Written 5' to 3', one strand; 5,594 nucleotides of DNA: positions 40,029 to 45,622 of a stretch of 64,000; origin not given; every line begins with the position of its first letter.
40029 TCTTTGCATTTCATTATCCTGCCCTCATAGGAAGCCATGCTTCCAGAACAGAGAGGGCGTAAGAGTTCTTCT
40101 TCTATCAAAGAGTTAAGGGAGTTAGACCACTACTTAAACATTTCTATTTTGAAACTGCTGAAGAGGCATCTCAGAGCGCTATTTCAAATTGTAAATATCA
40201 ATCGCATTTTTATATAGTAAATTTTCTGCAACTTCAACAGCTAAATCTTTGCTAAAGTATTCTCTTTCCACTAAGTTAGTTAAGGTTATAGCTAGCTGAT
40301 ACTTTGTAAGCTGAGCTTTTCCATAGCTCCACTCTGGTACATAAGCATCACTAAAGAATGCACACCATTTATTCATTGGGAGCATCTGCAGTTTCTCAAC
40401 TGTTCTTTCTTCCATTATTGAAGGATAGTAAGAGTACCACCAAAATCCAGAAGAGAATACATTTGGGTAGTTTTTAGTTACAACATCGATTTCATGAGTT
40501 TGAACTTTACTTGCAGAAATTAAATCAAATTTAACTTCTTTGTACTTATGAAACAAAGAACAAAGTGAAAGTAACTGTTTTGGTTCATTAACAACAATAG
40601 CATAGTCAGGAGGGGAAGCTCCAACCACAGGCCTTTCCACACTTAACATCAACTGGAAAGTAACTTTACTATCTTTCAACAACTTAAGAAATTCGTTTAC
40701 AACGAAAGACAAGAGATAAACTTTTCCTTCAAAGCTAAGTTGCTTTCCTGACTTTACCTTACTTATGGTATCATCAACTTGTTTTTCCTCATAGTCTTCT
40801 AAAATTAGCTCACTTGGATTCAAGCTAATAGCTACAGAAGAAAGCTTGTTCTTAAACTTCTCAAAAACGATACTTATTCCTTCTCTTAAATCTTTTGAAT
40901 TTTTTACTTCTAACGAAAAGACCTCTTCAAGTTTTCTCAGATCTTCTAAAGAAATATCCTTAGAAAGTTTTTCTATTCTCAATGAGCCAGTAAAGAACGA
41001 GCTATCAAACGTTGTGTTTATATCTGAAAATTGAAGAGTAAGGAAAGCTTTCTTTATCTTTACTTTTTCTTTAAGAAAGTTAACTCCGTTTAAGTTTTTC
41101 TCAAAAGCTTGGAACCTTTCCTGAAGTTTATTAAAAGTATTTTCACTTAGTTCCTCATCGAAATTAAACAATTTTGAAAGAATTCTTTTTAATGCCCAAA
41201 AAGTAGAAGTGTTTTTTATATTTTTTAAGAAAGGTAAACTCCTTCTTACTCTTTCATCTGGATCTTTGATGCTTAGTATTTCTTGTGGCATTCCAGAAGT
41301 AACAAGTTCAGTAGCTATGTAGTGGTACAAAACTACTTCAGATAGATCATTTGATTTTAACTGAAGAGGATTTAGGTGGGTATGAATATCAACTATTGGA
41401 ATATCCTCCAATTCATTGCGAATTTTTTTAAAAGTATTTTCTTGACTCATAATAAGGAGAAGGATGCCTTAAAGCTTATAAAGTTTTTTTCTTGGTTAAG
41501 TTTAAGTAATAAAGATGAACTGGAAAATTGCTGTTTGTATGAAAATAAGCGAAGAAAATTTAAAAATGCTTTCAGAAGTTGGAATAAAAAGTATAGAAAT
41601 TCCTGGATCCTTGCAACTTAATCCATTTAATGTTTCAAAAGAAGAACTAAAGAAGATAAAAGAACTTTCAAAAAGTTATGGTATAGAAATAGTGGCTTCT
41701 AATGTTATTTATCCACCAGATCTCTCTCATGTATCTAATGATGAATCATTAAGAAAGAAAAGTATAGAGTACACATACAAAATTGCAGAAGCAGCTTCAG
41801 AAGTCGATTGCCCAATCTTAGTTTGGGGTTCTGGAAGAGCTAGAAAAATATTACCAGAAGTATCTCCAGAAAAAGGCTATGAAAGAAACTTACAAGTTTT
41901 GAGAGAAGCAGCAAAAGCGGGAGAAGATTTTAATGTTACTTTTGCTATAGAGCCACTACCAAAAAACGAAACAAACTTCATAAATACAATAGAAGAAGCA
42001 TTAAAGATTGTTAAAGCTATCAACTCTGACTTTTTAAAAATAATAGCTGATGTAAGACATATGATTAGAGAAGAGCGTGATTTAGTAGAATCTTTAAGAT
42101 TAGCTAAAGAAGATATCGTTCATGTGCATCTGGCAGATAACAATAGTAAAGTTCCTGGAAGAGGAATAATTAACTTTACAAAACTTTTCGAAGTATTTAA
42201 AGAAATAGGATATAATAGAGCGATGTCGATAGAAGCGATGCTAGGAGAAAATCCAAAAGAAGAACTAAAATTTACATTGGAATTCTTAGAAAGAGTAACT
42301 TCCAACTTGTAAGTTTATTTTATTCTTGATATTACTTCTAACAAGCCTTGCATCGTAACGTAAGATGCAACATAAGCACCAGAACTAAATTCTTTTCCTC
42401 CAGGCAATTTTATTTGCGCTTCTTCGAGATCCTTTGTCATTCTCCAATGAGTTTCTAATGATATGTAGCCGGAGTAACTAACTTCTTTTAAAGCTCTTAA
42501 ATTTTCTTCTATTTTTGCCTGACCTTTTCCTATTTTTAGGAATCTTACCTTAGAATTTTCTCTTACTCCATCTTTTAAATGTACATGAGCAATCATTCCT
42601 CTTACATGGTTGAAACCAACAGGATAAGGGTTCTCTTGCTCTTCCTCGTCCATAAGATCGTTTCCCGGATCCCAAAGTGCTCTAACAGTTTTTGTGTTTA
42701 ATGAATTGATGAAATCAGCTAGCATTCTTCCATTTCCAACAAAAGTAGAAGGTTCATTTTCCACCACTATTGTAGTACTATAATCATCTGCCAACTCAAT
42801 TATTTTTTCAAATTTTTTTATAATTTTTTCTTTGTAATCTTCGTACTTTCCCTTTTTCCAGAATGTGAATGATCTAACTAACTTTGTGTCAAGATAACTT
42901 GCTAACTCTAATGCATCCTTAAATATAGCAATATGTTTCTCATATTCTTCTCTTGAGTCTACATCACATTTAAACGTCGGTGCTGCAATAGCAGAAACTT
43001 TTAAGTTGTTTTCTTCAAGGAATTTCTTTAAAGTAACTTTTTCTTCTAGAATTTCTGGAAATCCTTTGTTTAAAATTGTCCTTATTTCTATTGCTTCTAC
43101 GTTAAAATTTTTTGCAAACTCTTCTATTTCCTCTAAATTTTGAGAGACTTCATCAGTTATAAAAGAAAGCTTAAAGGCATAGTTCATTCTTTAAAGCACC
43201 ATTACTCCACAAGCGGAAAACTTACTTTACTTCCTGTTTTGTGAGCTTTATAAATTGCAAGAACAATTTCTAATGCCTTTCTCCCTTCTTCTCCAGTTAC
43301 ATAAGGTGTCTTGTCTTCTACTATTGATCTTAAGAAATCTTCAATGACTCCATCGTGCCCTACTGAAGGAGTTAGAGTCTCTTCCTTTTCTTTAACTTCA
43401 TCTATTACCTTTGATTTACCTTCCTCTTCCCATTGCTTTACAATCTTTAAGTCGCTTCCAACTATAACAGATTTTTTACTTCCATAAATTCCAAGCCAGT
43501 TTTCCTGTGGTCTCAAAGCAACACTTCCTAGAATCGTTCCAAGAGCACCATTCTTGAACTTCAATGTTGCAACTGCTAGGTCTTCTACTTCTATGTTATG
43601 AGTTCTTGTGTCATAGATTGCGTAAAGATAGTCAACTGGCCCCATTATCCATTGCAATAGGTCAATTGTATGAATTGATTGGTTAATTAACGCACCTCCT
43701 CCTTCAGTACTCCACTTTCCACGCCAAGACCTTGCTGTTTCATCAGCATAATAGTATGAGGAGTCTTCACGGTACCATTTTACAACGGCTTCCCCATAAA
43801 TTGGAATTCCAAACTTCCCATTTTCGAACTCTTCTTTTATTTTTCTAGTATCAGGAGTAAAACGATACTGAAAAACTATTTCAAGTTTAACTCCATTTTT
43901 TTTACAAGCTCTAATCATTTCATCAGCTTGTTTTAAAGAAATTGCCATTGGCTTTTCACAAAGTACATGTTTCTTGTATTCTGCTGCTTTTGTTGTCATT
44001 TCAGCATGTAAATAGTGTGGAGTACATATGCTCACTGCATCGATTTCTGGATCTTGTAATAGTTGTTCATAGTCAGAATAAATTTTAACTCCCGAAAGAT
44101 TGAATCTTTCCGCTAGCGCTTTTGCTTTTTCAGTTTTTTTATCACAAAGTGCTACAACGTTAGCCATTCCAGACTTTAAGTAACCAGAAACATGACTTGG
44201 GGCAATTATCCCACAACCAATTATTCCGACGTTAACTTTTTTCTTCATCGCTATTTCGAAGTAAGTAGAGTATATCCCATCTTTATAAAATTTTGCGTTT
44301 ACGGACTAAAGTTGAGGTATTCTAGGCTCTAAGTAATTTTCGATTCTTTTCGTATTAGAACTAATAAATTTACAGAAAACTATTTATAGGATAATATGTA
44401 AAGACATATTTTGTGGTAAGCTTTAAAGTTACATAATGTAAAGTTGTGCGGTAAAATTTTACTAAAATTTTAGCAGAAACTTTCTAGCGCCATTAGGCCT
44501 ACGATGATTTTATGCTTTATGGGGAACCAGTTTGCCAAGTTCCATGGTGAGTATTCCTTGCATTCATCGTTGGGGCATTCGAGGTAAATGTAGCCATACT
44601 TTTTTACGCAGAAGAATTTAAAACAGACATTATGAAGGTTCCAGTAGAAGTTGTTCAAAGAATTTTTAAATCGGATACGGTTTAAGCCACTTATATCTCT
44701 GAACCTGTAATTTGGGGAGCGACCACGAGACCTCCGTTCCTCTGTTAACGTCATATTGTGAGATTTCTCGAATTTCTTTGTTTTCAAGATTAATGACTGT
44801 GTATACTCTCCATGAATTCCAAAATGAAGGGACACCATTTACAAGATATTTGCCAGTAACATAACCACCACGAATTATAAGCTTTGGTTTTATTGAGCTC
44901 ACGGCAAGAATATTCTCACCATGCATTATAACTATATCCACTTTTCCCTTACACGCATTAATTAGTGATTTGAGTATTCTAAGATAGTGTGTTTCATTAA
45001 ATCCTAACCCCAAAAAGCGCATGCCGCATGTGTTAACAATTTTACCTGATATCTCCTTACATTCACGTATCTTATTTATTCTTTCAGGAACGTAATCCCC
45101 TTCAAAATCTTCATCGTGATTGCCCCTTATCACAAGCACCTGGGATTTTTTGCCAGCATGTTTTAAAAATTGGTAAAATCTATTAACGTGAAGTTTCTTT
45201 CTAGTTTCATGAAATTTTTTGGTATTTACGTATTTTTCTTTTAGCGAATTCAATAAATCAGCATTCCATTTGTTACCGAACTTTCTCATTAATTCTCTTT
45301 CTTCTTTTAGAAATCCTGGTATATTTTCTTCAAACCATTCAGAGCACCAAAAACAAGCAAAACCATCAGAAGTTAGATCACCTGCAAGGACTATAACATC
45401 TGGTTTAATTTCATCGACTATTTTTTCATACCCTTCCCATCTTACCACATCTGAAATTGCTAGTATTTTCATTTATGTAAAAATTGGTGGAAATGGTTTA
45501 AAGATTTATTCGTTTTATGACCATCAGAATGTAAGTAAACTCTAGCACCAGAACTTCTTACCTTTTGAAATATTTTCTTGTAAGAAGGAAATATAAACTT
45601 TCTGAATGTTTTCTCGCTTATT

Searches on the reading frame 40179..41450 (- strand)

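Call 59: search_protein_families(library=pfam, proteins=[window:40179-41450:-], max_evalue=0.0001)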
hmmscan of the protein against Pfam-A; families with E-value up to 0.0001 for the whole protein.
window:40179-41450:- (423 aa): 1 family
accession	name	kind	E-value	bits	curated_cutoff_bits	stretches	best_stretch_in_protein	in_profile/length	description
PF02614.20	UxaC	-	7.1e-05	22.2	25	0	8-113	18-130/464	Glucuronate isomerase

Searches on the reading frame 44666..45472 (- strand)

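Call 96: search_protein_families(library=pfam, proteins=[window:44666-45472:-], max_evalue=0.001)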
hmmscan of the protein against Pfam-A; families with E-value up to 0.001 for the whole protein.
window:44666-45472:- (268 aa): 1 family
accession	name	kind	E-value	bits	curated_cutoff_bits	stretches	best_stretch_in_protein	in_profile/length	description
PF00149.33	Metallophos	-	1.1e-09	39.4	21.5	1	1-186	1-157/191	Calcineurin-like phosphoesterase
